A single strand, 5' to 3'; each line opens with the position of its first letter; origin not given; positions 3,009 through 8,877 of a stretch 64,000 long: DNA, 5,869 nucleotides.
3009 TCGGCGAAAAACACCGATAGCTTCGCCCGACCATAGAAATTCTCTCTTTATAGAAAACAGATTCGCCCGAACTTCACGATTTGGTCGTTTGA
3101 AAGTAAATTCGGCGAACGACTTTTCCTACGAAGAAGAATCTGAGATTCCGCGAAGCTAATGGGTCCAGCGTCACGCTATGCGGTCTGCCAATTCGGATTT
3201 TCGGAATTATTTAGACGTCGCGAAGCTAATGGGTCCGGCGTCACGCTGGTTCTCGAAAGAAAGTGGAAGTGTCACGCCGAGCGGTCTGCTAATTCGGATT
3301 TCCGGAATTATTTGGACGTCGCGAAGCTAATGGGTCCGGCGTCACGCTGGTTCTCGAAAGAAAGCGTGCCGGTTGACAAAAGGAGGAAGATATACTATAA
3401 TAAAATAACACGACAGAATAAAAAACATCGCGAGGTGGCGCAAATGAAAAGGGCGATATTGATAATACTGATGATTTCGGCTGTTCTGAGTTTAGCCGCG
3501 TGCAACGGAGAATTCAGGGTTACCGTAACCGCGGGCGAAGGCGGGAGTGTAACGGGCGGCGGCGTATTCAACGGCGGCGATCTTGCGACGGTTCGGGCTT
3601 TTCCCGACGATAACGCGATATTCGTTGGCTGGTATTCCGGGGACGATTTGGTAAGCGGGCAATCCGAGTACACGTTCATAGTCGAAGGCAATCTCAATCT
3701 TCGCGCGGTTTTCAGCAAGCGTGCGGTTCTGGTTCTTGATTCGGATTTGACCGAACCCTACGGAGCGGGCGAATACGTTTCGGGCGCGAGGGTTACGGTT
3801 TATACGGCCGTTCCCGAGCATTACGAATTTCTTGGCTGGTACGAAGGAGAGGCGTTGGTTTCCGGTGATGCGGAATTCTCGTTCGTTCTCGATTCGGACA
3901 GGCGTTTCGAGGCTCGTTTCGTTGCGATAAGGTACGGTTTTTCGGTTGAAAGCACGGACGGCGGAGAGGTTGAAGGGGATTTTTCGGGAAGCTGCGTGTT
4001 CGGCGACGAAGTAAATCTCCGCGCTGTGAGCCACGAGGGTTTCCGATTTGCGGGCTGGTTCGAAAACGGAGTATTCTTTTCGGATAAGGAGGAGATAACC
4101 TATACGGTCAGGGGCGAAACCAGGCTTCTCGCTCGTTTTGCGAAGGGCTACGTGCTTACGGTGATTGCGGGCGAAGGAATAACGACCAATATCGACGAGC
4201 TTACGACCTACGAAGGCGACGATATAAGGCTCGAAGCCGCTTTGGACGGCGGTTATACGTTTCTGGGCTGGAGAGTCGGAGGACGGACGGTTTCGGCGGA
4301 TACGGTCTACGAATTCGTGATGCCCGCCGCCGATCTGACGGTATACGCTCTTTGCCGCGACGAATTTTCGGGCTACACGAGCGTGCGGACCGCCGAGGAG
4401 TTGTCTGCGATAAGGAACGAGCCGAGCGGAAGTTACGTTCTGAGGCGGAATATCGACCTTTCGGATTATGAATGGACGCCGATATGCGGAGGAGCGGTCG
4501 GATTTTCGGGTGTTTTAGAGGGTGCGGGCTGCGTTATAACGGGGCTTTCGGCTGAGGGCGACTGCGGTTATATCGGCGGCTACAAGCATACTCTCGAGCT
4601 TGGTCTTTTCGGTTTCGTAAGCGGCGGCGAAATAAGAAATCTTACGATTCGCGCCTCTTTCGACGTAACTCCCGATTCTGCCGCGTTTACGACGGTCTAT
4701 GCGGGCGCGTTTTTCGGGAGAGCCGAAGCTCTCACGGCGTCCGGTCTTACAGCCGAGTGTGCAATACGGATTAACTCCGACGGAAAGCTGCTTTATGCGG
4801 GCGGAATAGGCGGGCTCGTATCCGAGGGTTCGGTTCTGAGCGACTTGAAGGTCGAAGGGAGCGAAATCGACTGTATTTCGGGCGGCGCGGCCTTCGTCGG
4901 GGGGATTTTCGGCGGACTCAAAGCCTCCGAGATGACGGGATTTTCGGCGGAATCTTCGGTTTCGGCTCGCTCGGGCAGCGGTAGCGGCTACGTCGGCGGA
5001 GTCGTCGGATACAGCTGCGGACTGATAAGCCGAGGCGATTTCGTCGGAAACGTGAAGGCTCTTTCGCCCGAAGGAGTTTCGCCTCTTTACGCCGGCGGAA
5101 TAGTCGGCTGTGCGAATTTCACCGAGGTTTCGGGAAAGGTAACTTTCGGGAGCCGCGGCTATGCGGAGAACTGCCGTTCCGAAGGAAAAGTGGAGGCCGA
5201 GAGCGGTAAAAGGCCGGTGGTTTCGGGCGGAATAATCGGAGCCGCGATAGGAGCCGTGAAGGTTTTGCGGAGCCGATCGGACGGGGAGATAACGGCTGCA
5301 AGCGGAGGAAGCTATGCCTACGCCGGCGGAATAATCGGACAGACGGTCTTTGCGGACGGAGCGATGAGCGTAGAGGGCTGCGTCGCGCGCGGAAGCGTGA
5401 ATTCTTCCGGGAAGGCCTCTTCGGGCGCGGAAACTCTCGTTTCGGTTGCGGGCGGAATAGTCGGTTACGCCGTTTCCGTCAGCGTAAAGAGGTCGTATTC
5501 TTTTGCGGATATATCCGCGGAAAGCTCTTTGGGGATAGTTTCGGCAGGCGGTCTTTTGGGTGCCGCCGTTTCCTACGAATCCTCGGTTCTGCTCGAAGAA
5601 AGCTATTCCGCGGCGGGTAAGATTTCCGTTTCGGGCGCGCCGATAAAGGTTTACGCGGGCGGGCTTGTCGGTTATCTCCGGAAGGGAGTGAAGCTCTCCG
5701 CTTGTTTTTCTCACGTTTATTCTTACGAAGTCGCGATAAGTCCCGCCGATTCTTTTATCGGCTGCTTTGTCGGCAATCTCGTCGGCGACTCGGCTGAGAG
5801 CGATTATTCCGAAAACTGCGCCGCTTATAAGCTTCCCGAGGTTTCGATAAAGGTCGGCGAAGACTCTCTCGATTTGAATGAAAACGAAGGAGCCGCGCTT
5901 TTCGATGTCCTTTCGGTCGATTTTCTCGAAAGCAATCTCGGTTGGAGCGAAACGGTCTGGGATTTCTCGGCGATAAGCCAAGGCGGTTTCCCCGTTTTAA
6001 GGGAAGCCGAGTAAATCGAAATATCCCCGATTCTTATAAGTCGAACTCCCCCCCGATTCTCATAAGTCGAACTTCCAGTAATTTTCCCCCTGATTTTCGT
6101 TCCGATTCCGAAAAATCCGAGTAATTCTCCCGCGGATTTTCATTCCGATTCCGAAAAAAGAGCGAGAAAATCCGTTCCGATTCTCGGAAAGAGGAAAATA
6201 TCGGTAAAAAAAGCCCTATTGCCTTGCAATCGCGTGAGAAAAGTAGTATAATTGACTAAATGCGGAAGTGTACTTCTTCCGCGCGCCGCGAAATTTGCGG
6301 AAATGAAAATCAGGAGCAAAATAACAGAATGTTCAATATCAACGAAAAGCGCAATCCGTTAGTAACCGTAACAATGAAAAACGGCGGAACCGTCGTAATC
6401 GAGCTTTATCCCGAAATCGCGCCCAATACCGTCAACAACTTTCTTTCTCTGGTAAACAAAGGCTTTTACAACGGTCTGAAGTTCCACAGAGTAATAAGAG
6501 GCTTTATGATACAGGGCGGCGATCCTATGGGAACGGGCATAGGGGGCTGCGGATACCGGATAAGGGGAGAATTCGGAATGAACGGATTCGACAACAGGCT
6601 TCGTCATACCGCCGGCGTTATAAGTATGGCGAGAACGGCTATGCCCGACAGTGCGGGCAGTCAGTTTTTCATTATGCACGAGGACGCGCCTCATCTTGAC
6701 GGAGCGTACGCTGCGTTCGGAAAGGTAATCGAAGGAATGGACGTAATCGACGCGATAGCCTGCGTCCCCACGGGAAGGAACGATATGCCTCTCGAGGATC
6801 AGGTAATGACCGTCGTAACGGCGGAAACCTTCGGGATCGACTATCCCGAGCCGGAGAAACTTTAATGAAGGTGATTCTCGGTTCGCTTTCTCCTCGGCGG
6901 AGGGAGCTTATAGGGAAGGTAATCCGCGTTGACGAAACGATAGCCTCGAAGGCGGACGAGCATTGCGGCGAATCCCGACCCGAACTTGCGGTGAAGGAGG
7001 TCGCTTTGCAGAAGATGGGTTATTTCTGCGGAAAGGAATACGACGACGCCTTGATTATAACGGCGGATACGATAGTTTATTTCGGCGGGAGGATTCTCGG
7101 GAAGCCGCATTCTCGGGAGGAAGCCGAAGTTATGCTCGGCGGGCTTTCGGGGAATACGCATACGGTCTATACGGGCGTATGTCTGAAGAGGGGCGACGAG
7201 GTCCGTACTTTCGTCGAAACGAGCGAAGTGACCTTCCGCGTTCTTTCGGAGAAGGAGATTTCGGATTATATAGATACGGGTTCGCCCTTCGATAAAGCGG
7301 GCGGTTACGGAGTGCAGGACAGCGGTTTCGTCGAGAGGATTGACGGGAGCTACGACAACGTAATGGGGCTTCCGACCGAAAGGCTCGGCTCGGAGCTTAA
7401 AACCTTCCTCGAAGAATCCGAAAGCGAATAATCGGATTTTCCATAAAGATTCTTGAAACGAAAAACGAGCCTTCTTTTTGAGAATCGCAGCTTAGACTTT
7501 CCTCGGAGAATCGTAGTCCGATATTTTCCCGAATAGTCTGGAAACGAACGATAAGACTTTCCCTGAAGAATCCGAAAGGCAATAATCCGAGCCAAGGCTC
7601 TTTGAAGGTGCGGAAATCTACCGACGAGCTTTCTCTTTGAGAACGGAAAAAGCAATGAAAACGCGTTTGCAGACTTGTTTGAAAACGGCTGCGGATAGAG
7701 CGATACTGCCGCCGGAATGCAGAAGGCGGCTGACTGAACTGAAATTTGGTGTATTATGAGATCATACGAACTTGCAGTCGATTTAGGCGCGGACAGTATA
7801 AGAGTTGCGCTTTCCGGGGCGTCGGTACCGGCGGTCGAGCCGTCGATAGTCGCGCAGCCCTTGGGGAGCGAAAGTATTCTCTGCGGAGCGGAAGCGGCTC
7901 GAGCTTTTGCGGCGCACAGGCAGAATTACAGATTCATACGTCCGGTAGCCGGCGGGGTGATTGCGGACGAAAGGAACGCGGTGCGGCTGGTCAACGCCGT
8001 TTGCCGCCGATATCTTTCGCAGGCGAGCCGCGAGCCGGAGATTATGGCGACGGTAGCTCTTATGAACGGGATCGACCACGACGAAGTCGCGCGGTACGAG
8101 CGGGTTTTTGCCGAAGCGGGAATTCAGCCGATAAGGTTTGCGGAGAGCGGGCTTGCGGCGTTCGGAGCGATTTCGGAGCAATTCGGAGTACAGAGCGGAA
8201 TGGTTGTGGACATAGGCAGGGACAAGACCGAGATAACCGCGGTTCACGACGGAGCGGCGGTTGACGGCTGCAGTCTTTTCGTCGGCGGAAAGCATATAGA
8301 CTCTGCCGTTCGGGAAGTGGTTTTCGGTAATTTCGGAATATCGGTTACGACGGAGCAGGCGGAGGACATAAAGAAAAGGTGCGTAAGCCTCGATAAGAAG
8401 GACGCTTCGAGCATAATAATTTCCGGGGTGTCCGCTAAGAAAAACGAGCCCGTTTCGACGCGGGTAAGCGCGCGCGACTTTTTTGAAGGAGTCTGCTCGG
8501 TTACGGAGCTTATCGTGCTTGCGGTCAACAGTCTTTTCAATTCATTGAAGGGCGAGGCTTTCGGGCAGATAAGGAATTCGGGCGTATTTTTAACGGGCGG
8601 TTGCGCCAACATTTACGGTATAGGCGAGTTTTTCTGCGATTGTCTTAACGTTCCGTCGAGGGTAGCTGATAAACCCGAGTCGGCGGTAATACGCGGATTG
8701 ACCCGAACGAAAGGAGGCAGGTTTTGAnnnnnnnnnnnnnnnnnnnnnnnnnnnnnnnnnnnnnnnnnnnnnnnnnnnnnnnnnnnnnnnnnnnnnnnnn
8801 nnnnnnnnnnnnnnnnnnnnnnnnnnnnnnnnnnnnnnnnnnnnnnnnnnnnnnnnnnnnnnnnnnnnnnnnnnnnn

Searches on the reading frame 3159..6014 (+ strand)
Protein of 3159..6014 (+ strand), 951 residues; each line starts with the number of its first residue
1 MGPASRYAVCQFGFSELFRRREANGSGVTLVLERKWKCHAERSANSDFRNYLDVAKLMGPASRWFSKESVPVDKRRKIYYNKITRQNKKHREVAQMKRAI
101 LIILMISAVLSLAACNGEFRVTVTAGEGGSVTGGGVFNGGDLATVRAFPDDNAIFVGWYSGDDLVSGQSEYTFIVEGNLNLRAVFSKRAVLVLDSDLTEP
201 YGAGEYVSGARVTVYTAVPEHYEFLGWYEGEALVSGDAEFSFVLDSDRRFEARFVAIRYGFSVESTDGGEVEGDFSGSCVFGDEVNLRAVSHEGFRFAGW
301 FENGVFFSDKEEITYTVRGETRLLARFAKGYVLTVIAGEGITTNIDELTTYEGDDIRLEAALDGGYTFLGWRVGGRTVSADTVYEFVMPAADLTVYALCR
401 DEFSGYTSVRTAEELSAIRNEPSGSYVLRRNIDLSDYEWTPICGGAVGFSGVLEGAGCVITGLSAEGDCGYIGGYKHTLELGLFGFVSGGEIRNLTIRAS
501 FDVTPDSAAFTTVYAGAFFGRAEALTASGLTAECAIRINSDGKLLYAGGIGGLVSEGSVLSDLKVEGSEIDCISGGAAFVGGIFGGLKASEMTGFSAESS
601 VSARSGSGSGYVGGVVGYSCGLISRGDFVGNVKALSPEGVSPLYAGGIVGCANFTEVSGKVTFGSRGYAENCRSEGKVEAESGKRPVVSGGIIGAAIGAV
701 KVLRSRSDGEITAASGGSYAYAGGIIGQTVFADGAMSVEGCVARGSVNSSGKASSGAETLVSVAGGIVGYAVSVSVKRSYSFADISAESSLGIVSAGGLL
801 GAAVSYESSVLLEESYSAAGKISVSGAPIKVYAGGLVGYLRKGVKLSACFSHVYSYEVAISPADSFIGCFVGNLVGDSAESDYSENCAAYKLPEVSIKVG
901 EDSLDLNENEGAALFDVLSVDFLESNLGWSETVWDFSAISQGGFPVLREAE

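Call 19: search_protein_families(library=pfam, proteins=[window:3159-6014:+], max_evalue=0.00001)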
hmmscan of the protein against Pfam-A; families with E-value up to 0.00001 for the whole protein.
window:3159-6014:+ (951 aa): 2 families
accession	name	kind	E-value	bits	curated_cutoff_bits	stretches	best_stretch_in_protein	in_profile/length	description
PF18998.6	Flg_new_2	-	8.9e-32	109.3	23.6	3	120-187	2-71/73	Divergent InlB B-repeat domain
PF09479.16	Flg_new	-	1.2e-11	45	27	0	346-397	13-64/65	Listeria-Bacteroides repeat domain (List_Bact_rpt)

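Call 40: find_encoding_contigs(protein=window:3159-6014:+, flank=10000, max_places=2)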
Protein window:3159-6014:+ (951 aa): no gene with exactly this product is on record in the collection.

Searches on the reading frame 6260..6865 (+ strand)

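Call 19: search_protein_families(library=pfam, proteins=[window:6260-6865:+], max_evalue=0.00001)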
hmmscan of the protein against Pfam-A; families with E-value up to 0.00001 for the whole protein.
window:6260-6865:+ (201 aa): 1 family
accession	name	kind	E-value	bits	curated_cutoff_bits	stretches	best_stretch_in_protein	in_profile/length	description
PF00160.26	Pro_isomerase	-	8e-50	169.6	21.7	1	35-184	2-155/159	Cyclophilin type peptidyl-prolyl cis-trans isomerase/CLD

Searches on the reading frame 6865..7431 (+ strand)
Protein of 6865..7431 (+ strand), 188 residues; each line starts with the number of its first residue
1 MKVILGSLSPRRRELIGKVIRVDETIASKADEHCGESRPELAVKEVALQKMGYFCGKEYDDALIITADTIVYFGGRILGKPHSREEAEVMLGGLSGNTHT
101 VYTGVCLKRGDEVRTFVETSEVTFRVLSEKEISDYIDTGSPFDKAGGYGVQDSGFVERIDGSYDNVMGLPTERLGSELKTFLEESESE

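Call 19: search_protein_families(library=pfam, proteins=[window:6865-7431:+], max_evalue=0.00001)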
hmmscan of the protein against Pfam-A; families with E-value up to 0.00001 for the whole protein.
window:6865-7431:+ (188 aa): 1 family
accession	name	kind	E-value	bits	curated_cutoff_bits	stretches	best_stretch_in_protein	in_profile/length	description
PF02545.19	Maf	-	1.9e-53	181.4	27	1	2-180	1-186/187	Maf-like protein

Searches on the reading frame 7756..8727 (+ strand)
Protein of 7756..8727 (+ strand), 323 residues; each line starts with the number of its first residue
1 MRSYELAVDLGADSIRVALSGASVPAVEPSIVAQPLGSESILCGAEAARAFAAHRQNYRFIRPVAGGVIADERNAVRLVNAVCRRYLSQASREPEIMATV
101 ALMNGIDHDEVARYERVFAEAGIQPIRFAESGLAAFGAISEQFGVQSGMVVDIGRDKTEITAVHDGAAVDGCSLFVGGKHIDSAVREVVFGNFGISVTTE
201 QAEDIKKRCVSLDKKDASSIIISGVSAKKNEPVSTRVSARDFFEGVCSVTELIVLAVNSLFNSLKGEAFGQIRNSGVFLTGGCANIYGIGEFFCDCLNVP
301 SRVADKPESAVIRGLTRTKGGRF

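Call 19: search_protein_families(library=pfam, proteins=[window:7756-8727:+], max_evalue=0.00001)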
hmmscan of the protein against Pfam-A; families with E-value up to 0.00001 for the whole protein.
window:7756-8727:+ (323 aa): 3 families
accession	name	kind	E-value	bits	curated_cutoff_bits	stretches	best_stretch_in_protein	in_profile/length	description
PF06723.19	MreB_Mbl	-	9.1e-40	136.9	27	1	5-317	3-317/327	MreB/Mbl protein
PF00022.25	Actin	-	6.2e-14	51.8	27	1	6-249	7-243/410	Actin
PF14450.12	FtsA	-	1.9e-09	38.4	31.8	1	149-306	1-112/127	Cell division protein FtsA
